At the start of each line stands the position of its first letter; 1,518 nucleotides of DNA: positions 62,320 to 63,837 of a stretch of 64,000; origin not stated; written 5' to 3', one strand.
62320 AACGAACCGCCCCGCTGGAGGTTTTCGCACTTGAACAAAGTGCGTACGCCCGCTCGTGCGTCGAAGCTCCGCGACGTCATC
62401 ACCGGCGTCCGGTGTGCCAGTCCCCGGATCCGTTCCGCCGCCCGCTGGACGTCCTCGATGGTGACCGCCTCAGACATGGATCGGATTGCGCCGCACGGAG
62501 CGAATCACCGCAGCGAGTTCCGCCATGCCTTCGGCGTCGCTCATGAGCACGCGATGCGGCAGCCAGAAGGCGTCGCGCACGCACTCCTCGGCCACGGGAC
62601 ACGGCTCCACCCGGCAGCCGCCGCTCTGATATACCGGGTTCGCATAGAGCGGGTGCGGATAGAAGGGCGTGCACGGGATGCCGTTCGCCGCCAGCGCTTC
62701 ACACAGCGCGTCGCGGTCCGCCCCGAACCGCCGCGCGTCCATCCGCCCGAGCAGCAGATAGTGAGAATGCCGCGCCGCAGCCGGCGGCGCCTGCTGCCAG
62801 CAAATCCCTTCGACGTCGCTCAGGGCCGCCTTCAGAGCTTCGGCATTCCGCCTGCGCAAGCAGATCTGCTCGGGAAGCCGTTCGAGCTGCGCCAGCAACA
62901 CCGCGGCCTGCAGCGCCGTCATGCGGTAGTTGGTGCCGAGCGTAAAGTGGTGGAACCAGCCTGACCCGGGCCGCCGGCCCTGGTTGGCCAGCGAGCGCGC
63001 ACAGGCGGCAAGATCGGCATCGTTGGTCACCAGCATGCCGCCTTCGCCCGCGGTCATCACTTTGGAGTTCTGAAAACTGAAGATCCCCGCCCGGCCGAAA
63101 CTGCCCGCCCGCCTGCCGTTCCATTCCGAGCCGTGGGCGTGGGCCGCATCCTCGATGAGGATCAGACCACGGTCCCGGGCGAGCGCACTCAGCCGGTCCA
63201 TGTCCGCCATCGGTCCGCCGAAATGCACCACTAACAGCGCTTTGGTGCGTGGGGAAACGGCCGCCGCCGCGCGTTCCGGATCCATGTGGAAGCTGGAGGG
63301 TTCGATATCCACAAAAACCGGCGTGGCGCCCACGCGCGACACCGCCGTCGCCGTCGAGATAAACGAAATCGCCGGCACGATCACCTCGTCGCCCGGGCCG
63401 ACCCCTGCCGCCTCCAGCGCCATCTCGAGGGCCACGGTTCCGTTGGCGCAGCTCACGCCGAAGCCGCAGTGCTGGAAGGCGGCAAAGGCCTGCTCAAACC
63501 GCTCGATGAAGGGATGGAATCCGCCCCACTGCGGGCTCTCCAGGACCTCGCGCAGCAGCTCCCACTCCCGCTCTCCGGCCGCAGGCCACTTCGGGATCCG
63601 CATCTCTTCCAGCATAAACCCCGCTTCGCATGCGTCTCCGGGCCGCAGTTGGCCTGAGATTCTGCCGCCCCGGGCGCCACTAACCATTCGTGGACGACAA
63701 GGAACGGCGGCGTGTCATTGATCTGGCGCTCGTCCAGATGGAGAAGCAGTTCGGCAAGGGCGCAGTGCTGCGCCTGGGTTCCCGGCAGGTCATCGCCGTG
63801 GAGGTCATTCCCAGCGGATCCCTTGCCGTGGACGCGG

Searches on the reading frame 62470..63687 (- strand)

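Call 48: search_protein_families(library=pfam, proteins=[window:62470-63687:-], max_evalue=0.00001)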
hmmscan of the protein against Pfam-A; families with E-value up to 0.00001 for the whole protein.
window:62470-63687:- (405 aa): 2 families
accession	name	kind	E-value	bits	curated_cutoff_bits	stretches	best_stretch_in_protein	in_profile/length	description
PF01041.23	DegT_DnrJ_EryC1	-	3.2e-111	372.5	19.8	1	38-386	4-351/360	DegT/DnrJ/EryC1/StrS aminotransferase family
PF00155.27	Aminotran_1_2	-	8e-08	32.3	19.7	1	62-189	45-194/361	Aminotransferase class I and II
